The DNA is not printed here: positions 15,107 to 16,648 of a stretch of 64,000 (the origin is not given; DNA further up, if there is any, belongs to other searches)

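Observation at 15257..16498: Orphan NDT-like Rossmann domain fused to TPR-like sensor domain: candidate undescribed single-gene conflict/defence system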

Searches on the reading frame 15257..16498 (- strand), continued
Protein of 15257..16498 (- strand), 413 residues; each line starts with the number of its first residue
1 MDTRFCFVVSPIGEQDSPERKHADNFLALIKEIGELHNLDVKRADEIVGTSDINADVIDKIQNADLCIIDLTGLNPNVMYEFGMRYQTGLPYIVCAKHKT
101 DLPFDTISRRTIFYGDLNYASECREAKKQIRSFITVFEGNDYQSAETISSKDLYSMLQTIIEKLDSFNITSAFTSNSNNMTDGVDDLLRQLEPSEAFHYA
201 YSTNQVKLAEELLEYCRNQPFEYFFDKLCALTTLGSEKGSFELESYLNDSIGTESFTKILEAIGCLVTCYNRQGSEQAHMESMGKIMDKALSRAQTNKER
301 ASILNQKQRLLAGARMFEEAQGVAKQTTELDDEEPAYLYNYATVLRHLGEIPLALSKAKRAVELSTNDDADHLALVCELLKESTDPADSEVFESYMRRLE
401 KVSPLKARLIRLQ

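Call 38: find_encoding_contigs(protein=window:15257-16498:-, flank=10000, max_places=8)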
Protein window:15257-16498:- (413 aa): 24 contigs read that carry it; 8 places shown.
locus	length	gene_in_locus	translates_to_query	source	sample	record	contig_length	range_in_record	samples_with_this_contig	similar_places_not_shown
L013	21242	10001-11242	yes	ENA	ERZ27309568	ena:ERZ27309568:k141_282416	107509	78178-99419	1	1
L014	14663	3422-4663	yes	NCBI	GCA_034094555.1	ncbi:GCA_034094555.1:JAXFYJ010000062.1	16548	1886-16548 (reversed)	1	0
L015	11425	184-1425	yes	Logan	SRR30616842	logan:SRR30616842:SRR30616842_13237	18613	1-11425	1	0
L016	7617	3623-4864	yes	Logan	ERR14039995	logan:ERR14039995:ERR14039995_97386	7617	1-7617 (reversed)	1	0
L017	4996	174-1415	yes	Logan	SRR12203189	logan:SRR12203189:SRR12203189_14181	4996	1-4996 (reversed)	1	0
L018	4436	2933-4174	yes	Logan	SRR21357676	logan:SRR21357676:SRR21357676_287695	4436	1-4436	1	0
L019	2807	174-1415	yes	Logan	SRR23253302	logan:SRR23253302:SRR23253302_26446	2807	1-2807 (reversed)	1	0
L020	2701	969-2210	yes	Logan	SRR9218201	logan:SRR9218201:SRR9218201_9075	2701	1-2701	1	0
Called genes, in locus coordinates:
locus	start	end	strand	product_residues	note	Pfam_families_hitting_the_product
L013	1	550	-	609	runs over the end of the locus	PF04886:PT (weak), PF05960:DUF885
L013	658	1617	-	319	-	PF02826:2-Hacid_dh_C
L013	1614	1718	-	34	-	-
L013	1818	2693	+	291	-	PF02588:YitT_membrane, PF10035:DUF2179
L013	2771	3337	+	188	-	PF04260:DUF436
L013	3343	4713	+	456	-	PF02386:TrkH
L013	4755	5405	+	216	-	PF02254:TrkA_N, PF00107:ADH_zinc_N (faint), PF02080:TrkA_C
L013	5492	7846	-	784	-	PF02368:Big_2, PF00404:Dockerin_1 (weak)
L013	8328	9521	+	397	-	PF00155:Aminotran_1_2, PF01053:Cys_Met_Meta_PP (faint)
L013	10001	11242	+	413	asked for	-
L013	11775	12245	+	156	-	PF08769:Spo0A_C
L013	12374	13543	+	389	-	PF00155:Aminotran_1_2, PF01212:Beta_elim_lyase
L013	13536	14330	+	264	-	PF00106:adh_short, PF01370:Epimerase (weak), PF08659:KR, PF23441:SDR, PF13561:adh_short_C2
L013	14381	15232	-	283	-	PF02463:SMC_N (faint), PF00005:ABC_tran (faint), PF13304:AAA_21 (weak), PF13175:AAA_15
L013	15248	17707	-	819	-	PF05223:MecA_N, PF03717:PBP_dimer, PF00905:Transpeptidase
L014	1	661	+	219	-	?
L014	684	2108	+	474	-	PF13289:SIR2_2, PF18185:STALD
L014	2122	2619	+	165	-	PF08937:ThsB_TIR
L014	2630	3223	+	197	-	PF08937:ThsB_TIR (weak)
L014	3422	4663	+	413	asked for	-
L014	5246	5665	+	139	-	PF08769:Spo0A_C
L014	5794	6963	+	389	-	PF00155:Aminotran_1_2, PF01212:Beta_elim_lyase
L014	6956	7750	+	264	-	PF00106:adh_short, PF01370:Epimerase (weak), PF08659:KR, PF23441:SDR, PF13561:adh_short_C2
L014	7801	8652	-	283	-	PF02463:SMC_N (faint), PF00005:ABC_tran (faint), PF13304:AAA_21 (weak), PF13175:AAA_15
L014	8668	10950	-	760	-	PF05223:MecA_N (weak), PF03717:PBP_dimer, PF00905:Transpeptidase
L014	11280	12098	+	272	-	PF00398:RrnaAD, PF13649:Methyltransf_25 (weak)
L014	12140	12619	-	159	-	PF03862:SpoVAC_SpoVAEB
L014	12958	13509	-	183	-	PF04542:Sigma70_r2, PF08281:Sigma70_r4_2 (weak), PF04545:Sigma70_r4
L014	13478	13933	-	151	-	PF13581:HATPase_c_2, PF02518:HATPase_c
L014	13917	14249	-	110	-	PF01740:STAS, PF13466:STAS_2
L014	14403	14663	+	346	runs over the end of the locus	PF01761:DHQ_synthase, PF24621:DHQS_C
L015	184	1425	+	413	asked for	-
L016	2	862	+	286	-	?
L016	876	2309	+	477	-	PF13289:SIR2_2, PF18185:STALD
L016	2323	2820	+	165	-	PF08937:ThsB_TIR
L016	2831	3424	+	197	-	PF08937:ThsB_TIR (weak)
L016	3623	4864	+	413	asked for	-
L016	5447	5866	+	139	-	PF08769:Spo0A_C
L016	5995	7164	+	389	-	PF00155:Aminotran_1_2, PF01212:Beta_elim_lyase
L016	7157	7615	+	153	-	?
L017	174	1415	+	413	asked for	-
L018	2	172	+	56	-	?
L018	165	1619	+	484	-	PF13289:SIR2_2, PF18185:STALD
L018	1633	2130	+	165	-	PF08937:ThsB_TIR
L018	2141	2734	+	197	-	PF08937:ThsB_TIR (weak)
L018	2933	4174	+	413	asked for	-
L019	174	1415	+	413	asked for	-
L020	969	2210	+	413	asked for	-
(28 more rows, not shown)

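Call 45: find_related_loci(query=A1, collection=genome_contigs, flank=10000)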
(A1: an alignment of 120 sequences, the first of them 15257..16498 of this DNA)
Query A1 (413 aa) in genome_contigs; peptide patterns used: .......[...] (x = any residue, [..] = any of these).
599 stretches matched a pattern (row limit reached: there are more); 562 encode a relative of the query (tblastn E <= 1e-3); the best 80 are kept; 80 distinct loci.
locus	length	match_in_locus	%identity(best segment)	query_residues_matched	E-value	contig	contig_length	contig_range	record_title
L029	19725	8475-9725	53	4-412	9e-146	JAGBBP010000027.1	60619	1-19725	MAG: Lachnospiraceae bacterium isolate RGIG8970 Water_deer_Rectum-2__c335248, whole genome shotgun sequence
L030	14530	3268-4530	52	1-412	4e-139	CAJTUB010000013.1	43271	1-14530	MAG TPA_asm: uncultured Lachnospiraceae bacterium isolate MGBC108918 genome assembly, contig: MGBC108918.13, whole genom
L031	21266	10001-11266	32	1-411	7e-59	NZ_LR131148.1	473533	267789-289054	Intestinimonas massiliensis (ex Afouda et al. 2020) strain Marseille-P3064, whole genome shotgun sequence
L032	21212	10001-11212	32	1-401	3e-54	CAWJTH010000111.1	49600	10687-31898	MAG: uncultured Chitinophagaceae bacterium isolate MFD09671.bin.3.142 genome assembly, contig: contig_72687, whole genom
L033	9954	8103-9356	34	1-410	8e-54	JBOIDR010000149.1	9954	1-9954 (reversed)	MAG: Gammaproteobacteria bacterium isolate SD8036_maxbin2.bin.2 NODE_3392_length_9954_cov_28.049456, whole genome shotgu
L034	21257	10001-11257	34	3-407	1e-52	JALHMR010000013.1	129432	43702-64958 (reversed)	MAG: Rhodospirillaceae bacterium isolate Bin_39_2_2 c_000000000892, whole genome shotgun sequence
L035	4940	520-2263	29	6-411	2e-48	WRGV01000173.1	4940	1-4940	MAG: Propionibacteriaceae bacterium isolate Nc150P5bin2 JGI20172J14457_10000253, whole genome shotgun sequence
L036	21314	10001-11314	29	1-411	3e-40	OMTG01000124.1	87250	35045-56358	uncultured actinobacterium isolate hRUG864 genome assembly, contig: NODE_72_length_87250_cov_40.3024, whole genome shotg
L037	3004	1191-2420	28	6-399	1e-39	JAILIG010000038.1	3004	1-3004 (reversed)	MAG: Oscillospiraceae bacterium isolate RUI144 k141_13362203_flag=0_multi=15.9476_len=3004, whole genome shotgun sequenc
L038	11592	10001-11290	28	1-411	6e-35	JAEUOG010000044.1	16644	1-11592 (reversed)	MAG: Dechloromonas sp. isolate new MAG-193 k141_2808679, whole genome shotgun sequence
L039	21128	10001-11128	33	6-373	1e-48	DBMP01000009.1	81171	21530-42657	MAG TPA_asm: Spartobacteria bacterium UBA695 UBA695_contig_294, whole genome shotgun sequence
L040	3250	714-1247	40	4-181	4e-27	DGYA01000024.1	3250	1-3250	MAG TPA_asm: Cyanobacteria bacterium UBA5018 UBA5018_contig_13167, whole genome shotgun sequence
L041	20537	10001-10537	37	2-167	8e-26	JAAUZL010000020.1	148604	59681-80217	MAG: Lachnospiraceae bacterium isolate Mgla_MAG_14-bin_16 c_000000035646, whole genome shotgun sequence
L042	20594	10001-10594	33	2-223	2e-24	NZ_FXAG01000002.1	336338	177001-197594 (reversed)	Pseudogulbenkiania subflava DSM 22618, whole genome shotgun sequence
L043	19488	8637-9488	28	2-286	2e-24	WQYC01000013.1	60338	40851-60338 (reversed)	MAG: Oscillospiraceae bacterium isolate Emb289P3bin72 Ga0123356_10000266, whole genome shotgun sequence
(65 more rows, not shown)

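Call 48: find_related_loci(query=A1, collection=viral_contigs, flank=8000)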
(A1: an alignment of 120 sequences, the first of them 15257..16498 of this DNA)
Query A1 (413 aa) in viral_contigs; peptide patterns used: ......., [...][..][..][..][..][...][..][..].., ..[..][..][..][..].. (x = any residue, [..] = any of these).
351 stretches matched a pattern; 288 encode a relative of the query (tblastn E <= 1e-3); the best 80 are kept; 80 distinct loci.
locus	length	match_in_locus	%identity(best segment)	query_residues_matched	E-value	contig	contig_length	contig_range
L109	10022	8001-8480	40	1-165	5e-27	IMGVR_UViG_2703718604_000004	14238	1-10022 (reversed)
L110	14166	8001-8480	40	1-165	7e-27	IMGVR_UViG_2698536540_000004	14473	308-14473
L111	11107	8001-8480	40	1-165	7e-27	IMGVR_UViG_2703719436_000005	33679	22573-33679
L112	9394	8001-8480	40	1-165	7e-27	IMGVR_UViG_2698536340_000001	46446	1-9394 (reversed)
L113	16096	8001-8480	40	1-165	8e-27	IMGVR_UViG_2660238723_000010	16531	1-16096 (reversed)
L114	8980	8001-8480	39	1-165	2e-26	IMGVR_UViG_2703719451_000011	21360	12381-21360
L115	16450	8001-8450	39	2-149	2e-24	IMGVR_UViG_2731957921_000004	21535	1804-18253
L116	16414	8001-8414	38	6-146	1e-23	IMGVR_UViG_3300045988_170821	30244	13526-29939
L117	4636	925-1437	35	3-173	1e-23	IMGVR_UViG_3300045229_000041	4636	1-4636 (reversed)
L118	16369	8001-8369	41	6-126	3e-23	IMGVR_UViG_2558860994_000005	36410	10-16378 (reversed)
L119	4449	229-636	39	4-141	5e-23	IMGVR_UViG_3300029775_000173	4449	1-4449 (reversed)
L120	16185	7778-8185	39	4-141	6e-23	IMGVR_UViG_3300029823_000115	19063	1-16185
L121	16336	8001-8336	43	6-116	8e-23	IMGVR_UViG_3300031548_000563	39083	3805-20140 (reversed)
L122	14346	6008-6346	42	4-114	7e-23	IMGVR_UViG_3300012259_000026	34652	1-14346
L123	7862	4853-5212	42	3-121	1e-22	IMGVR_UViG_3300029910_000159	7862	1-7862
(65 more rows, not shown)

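Call 51: search_protein_families(library=phrogs, proteins=[window:15257-16498:-, P0077, P0090, P0105, P0120, P0083], max_evalue=0.001)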
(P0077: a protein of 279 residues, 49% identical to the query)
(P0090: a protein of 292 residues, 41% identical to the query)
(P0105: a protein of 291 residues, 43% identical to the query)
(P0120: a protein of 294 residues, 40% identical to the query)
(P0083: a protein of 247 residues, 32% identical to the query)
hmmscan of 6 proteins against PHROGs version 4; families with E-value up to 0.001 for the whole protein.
window:15257-16498:- (413 aa): 3 families
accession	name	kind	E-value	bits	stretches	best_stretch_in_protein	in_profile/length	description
phrog_3634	-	unknown function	3.2e-42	145.8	1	1-182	1-183/237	-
phrog_10872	-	unknown function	9.3e-23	81.9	1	3-116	22-136/306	-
phrog_26406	-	unknown function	1.6e-06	28.4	1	20-116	215-319/343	-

P0077 (279 aa): 4 families
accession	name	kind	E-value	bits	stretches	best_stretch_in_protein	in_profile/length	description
phrog_3634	-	unknown function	6.5e-58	197.1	1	4-251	3-232/237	-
phrog_10872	-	unknown function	2.5e-35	123.2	1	4-143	22-160/306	-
phrog_26406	-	unknown function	6.1e-11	43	1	23-129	216-330/343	-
phrog_16139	-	unknown function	0.00061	19.9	1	32-130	218-317/323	-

P0090 (292 aa): 3 families
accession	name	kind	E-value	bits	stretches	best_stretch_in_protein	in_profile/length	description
phrog_10872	-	unknown function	4.1e-48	165.2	1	11-204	19-210/306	-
phrog_3634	-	unknown function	9.8e-40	137.6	1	15-196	4-187/237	-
phrog_26406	-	unknown function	1e-07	32.3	1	36-150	219-340/343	-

P0105 (291 aa): 3 families
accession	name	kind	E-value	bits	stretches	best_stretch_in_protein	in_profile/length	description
phrog_10872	-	unknown function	3.3e-55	188.5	1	12-191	16-196/306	-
phrog_3634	-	unknown function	1.5e-45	156.7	1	18-209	3-195/237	-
phrog_26406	-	unknown function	4.1e-16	60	1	16-148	202-335/343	-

P0120 (294 aa): 3 families
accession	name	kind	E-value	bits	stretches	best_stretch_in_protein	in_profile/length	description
phrog_10872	-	unknown function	8.1e-60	203.7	1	4-182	20-199/306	-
phrog_3634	-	unknown function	1.5e-47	163.2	1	6-187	3-179/237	-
phrog_26406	-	unknown function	4.1e-09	37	1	30-141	221-340/343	-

P0083 (247 aa): 3 families
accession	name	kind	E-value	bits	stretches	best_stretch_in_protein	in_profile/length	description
phrog_10872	-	unknown function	8e-61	206.9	1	20-222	23-218/306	-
phrog_3634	-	unknown function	2.8e-48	165.6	1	19-217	3-193/237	-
phrog_26406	-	unknown function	1.5e-13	51.5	1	42-146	220-332/343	-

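Call 74: search_dna_similar(query=window:15257-16498:-, collection=plasmids, mode=protein, max_evalue=0.00001, max_rows=30)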
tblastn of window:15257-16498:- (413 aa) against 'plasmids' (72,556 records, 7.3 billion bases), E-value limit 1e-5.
Records with a match: 26; places in all: 26; records where one place covers at least 80% of the query: 0.
Best place of each record, by identity: <60% 26.
By first word of the organism name: Rhizobium 5; Agrobacterium 5; Salinibacter 2; Vibrio 2; Serratia 2; Streptococcus 1; Pediococcus 1; Brachybacterium 1; Latilactobacillus 1; Novosphingobium 1; and 5 more.
By predicted mobility (MOB-suite, as given by PLSDB): non-mobilizable 12; conjugative 8; mobilizable 6.
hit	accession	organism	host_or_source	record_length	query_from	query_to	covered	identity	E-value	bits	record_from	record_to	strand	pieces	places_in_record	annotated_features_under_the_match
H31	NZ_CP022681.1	Streptococcus respiraculi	Marmota himalayana,whole organism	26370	1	175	42%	33.9%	7e-17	91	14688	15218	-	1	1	hypothetical protein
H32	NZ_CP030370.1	Salinibacter ruber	-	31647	2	114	27%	41.7%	3e-16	89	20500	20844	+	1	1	hypothetical protein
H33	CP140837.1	Rhizobium beringeri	Trifolium pratense,whole organism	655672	4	114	27%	41.2%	3e-14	82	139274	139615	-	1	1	hypothetical protein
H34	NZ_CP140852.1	Rhizobium beringeri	Trifolium pratense,whole organism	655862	4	114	27%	41.2%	3e-14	82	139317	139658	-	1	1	hypothetical protein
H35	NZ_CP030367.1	Salinibacter ruber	-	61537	6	130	30%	36.4%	2e-13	80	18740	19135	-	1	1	hypothetical protein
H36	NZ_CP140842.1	Rhizobium ruizarguesonis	Trifolium pratense,whole organism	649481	4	134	32%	34.1%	1e-11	74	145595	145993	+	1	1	hypothetical protein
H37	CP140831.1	Rhizobium ruizarguesonis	Trifolium pratense,whole organism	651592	4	134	32%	34.1%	1e-11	74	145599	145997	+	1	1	hypothetical protein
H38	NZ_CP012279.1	Pediococcus damnosus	brewery environment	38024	3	140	33%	30.6%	2e-8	64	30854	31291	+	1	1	tetratricopeptide repeat-containing protein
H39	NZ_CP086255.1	Brachybacterium halotolerans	Single cell,kimchi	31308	1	134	32%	30.9%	7e-10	69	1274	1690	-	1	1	hypothetical protein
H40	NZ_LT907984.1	Latilactobacillus sakei subsp. sakei 23K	-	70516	3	134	32%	31.2%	2e-7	61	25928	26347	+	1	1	hypothetical protein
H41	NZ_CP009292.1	Novosphingobium pentaromativorans US6-1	mud sediment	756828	29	153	30%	32.8%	2e-7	61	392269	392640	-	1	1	metallophosphoesterase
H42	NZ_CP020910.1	Rhizobium etli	Phaseolus vulgaris,cell culture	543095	6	105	24%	40.8%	1e-13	81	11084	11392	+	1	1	hypothetical protein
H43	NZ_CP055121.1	Lactiplantibacillus plantarum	culture,Human GI tract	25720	3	134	32%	30.5%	3e-7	61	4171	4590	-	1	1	tetratricopeptide repeat-containing protein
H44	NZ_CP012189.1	Lacticaseibacillus paracasei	cell culture,Koumiss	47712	3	118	28%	32.8%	3e-7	61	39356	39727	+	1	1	tetratricopeptide repeat-containing protein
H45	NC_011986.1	Allorhizobium ampelinum S4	Vitis vinifera cv. 'Izsaki Sarfeher'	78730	15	130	28%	32.8%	3e-6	57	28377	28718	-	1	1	none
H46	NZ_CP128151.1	Bacillus albus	bacterial isolate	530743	1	118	29%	31.4%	6e-7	59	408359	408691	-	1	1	hypothetical protein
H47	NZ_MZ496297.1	Vibrio sp.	-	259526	3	137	33%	26.9%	4e-7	60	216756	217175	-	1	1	TRAFs-binding domain-containing protein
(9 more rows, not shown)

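Call 75: get_annotated_region(hit=H46, flank=4000)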
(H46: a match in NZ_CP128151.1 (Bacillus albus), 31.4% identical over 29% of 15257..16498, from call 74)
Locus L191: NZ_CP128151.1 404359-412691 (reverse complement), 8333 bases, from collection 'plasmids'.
description: Bacillus albus strain SXL388 plasmid unnamed1, complete sequence
organism: Bacillus albus (NCBI taxid 2026189)
taxonomy: Bacteria; Bacillota; Bacilli; Bacillales; Bacillaceae; Bacillus; Bacillus albus
host: -; source: bacterial isolate; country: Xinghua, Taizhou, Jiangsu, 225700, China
typing (MOB-suite, as given by PLSDB): non-mobilizable; replicon rep_cluster_125; mating-pair formation MPF_T
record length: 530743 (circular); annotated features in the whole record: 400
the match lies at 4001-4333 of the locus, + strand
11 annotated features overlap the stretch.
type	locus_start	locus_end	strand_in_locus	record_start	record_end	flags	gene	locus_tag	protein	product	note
CDS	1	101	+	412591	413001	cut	-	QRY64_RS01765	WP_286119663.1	hypothetical protein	-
CDS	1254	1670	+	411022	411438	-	-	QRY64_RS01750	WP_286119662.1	hypothetical protein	-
CDS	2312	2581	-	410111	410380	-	-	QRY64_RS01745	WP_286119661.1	hypothetical protein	-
CDS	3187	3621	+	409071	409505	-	-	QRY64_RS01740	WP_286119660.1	hypothetical protein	-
CDS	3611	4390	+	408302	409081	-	-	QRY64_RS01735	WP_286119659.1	hypothetical protein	-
CDS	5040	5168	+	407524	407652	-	-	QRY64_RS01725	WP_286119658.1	hypothetical protein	-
CDS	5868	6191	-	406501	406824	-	-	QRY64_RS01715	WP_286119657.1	helix-turn-helix transcriptional regulator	-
CDS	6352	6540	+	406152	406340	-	-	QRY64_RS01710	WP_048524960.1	helix-turn-helix transcriptional regulator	-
CDS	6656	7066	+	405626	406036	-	-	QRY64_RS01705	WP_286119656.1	hypothetical protein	-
CDS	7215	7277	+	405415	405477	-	-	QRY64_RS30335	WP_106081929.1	tetracycline resistance efflux system leader peptide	GO:0046677 - response to antibiotic [Evidence IEA]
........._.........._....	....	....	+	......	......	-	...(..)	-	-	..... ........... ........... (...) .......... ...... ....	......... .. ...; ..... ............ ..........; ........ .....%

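Call 76: get_annotated_region(hit=H43, flank=4000)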
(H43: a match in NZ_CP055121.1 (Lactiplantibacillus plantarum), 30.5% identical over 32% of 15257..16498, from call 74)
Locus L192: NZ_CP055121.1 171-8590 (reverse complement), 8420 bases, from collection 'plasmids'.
description: Lactiplantibacillus plantarum strain Heal19 plasmid unnamed2, complete sequence
organism: Lactiplantibacillus plantarum (NCBI taxid 1590)
taxonomy: Bacteria; Bacillota; Bacilli; Lactobacillales; Lactobacillaceae; Lactiplantibacillus; Lactiplantibacillus plantarum
host: -; source: culture,Human GI tract; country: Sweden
typing (MOB-suite, as given by PLSDB): mobilizable; relaxase MOBQ
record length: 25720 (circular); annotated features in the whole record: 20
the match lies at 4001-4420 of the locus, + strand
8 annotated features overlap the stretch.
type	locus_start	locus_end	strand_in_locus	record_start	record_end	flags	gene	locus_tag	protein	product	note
CDS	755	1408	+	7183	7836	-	-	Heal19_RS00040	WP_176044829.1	methyltransferase domain-containing protein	-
CDS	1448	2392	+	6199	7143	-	-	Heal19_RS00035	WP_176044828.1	toll/interleukin-1 receptor domain-containing protein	GO:0007165 - signal transduction [Evidence IEA]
CDS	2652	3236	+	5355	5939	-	-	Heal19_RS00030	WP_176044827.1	recombinase family protein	GO:0006310 - DNA recombination [Evidence IEA]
CDS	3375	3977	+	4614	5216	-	-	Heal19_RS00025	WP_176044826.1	TIR domain-containing protein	-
CDS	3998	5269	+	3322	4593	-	-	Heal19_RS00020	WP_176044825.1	tetratricopeptide repeat-containing protein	-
CDS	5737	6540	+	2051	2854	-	-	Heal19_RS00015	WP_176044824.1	ParA family protein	-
CDS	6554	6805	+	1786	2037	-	-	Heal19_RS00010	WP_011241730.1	ribbon-helix-helix domain-containing protein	-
CDS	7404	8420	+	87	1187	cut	-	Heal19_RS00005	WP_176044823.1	replication initiator protein A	-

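Call 77: get_annotated_region(hit=H47, flank=4000)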
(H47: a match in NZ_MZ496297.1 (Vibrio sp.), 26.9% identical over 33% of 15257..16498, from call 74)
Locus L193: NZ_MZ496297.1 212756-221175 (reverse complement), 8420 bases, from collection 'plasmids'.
description: Vibrio sp. strain St2 plasmid p1ST2, complete sequence
organism: Vibrio sp. (NCBI taxid 678)
taxonomy: Bacteria; Pseudomonadota; Gammaproteobacteria; Vibrionales; Vibrionaceae; Vibrio; Vibrio sp.
host: -; source: -; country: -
typing (MOB-suite, as given by PLSDB): non-mobilizable; replicon rep_cluster_564
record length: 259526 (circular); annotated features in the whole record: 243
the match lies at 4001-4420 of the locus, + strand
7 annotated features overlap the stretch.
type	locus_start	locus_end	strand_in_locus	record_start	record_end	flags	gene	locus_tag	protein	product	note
CDS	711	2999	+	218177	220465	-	-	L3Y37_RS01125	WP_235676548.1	hypothetical protein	-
CDS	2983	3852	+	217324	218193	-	-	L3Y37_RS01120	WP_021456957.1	toll/interleukin-1 receptor domain-containing protein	GO:0007165 - signal transduction [Evidence IEA]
CDS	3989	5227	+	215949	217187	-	-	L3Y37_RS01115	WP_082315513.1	TRAFs-binding domain-containing protein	-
CDS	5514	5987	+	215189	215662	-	-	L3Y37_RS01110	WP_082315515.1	DUF1203 domain-containing protein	-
CDS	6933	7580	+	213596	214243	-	-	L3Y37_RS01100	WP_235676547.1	DUF1993 family protein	-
CDS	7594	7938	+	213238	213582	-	-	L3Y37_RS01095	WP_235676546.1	hypothetical protein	-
CDS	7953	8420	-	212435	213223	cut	-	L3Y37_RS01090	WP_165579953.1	CLCA_X family protein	-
